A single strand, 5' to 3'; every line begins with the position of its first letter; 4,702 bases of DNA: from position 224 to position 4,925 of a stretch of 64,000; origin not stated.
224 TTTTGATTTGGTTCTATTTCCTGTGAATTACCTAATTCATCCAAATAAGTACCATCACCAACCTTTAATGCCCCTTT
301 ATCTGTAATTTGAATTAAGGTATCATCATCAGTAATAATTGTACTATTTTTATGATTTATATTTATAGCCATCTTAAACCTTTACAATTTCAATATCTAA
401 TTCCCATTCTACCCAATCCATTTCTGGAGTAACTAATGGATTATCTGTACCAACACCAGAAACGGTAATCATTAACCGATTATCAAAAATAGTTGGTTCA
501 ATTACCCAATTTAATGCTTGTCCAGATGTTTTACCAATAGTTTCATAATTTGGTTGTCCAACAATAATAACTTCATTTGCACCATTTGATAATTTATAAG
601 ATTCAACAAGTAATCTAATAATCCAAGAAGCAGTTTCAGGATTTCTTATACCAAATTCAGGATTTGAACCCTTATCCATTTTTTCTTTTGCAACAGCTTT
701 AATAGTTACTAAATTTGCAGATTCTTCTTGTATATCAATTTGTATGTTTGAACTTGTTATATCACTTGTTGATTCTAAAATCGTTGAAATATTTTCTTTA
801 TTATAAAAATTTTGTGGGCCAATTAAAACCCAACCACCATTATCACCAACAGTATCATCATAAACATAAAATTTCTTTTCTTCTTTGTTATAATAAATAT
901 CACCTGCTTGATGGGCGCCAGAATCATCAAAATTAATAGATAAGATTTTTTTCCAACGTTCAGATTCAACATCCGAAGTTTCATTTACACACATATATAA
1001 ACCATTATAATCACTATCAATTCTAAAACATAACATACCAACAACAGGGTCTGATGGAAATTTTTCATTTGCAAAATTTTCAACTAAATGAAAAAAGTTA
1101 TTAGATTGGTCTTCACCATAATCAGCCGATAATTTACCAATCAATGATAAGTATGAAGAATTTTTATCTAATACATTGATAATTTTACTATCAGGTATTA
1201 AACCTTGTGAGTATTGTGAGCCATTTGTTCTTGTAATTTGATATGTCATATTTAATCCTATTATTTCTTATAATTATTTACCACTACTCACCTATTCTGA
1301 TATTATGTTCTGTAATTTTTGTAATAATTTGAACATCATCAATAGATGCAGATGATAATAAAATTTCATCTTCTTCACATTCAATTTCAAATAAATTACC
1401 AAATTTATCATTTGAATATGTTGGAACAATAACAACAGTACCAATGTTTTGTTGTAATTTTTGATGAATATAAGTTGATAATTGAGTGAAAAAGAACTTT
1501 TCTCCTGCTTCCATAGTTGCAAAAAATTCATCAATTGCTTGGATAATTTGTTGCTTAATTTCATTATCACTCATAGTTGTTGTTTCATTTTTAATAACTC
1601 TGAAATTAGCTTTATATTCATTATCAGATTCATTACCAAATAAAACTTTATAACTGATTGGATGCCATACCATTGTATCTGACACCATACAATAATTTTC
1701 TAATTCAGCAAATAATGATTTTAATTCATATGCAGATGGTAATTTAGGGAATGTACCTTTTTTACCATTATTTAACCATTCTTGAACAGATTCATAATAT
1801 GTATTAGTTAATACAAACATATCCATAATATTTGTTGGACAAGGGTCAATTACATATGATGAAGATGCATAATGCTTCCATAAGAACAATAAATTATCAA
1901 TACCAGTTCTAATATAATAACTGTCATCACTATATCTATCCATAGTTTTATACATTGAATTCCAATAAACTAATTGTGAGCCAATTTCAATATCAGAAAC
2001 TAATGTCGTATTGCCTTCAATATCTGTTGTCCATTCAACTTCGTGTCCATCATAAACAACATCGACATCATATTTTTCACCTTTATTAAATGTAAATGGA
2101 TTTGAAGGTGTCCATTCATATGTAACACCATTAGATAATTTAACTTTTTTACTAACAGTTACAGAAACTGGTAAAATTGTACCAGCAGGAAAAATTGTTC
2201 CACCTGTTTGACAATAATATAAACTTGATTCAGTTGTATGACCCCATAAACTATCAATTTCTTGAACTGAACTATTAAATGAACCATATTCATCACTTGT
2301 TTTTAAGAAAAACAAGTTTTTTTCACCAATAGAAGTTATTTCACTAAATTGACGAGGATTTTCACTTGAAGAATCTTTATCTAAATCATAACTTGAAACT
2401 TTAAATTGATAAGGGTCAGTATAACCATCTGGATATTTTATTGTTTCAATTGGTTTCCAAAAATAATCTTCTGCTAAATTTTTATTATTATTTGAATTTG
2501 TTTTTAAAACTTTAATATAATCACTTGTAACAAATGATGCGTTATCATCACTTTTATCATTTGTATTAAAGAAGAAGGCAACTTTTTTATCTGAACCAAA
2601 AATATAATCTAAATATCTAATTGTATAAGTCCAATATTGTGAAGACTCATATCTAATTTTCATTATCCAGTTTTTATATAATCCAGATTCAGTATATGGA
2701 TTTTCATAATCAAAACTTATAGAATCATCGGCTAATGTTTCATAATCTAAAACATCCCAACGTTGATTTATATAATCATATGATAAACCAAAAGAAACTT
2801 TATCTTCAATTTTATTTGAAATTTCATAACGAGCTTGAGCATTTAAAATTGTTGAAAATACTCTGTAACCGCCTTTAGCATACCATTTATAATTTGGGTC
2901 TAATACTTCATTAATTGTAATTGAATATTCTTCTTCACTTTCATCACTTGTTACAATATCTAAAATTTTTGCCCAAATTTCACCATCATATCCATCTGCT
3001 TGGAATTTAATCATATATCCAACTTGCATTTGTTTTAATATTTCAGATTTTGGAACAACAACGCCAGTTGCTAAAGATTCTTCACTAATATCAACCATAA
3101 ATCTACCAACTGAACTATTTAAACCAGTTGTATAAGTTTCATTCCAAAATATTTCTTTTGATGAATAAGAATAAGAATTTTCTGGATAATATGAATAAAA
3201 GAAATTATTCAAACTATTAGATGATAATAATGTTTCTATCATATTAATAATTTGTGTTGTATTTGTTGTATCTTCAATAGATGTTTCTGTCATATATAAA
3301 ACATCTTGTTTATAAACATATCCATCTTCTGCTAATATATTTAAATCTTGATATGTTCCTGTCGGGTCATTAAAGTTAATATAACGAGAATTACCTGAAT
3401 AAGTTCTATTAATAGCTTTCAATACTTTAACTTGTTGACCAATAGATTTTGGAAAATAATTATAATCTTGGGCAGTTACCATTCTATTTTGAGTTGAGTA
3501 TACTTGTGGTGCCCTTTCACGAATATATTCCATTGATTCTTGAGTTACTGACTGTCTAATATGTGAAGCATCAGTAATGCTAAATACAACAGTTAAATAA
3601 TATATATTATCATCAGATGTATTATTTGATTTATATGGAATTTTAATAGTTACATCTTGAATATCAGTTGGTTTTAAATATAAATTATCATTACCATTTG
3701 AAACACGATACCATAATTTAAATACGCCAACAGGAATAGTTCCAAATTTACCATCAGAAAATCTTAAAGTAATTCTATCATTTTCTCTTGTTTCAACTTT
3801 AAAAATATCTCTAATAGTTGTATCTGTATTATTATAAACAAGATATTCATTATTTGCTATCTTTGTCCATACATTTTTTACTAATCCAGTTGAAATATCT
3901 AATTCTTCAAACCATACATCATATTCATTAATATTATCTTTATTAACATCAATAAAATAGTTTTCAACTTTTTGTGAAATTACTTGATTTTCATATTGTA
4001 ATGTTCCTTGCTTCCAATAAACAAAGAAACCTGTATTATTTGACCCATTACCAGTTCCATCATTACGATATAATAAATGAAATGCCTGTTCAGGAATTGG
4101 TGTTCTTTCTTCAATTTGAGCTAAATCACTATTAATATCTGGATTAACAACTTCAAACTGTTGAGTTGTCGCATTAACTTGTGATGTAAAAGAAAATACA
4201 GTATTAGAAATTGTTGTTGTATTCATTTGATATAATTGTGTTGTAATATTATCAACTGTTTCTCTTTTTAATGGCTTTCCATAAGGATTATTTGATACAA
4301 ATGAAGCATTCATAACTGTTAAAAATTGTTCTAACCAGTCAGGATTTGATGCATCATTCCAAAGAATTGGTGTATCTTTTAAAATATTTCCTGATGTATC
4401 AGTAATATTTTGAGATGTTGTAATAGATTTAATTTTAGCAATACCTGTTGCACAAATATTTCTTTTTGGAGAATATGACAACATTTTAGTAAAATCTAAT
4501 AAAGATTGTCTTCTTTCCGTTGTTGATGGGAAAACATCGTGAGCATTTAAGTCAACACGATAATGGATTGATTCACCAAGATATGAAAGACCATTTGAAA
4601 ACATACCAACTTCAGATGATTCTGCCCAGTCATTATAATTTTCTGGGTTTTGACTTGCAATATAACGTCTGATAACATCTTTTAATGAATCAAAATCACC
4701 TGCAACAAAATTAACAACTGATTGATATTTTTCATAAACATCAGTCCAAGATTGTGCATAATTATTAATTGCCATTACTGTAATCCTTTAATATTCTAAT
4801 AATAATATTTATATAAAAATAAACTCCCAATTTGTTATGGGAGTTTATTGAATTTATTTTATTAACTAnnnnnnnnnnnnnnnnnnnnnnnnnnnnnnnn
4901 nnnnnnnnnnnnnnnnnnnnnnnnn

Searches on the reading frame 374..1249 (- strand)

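Call 50: search_protein_families(library=phrogs, proteins=[window:374-1249:-], max_evalue=0.001)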
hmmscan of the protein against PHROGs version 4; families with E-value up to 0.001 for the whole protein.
window:374-1249:- (291 aa): 2 families
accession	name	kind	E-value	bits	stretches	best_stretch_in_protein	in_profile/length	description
phrog_14394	-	head and packaging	2.7e-08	34.3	1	2-87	4-89/366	virion structural protein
phrog_15511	-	unknown function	1e-05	25.8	1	3-68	4-64/511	-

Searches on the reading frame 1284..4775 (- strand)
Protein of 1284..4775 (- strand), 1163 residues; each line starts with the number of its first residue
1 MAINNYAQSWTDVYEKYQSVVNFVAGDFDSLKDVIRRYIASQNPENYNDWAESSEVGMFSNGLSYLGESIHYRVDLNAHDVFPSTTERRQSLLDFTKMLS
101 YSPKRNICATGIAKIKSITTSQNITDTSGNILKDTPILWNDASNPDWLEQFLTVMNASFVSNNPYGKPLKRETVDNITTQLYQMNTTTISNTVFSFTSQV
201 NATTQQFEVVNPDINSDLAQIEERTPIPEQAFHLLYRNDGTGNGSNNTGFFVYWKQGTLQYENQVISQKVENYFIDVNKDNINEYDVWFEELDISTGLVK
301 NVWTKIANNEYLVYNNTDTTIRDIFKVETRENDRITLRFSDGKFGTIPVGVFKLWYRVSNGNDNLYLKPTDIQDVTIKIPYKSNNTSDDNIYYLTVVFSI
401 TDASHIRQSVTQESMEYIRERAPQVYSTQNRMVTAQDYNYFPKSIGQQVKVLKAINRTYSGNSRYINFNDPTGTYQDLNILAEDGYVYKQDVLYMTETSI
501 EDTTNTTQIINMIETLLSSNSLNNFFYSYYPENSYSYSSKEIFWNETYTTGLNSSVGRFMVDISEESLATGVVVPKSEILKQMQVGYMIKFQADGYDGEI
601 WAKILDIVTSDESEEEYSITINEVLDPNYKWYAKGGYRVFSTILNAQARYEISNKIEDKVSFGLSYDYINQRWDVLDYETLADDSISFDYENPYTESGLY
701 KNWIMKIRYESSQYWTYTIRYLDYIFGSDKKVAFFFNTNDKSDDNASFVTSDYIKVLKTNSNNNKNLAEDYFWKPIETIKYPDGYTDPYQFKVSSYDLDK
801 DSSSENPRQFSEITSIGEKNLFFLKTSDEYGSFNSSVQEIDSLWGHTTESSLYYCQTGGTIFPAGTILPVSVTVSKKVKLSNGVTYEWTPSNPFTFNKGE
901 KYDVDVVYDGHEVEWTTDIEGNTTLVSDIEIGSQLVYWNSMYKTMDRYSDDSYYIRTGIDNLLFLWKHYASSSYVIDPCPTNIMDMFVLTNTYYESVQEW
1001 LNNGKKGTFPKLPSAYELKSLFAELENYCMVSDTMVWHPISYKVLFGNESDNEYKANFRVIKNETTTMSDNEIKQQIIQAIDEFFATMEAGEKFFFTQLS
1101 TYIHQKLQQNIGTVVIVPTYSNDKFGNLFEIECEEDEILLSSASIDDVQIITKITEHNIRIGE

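Call 26: search_protein_families(library=phrogs, proteins=[window:1284-4775:-], max_evalue=0.001)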
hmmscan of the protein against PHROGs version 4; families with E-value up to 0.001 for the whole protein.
window:1284-4775:- (1163 aa): 2 families
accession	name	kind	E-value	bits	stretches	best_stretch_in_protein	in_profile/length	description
phrog_10646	-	tail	1.3e-284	948.3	1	7-1162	13-1141/1142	baseplate wedge subunit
phrog_219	-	tail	8.9e-13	48.7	2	254-445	152-326/598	baseplate wedge subunit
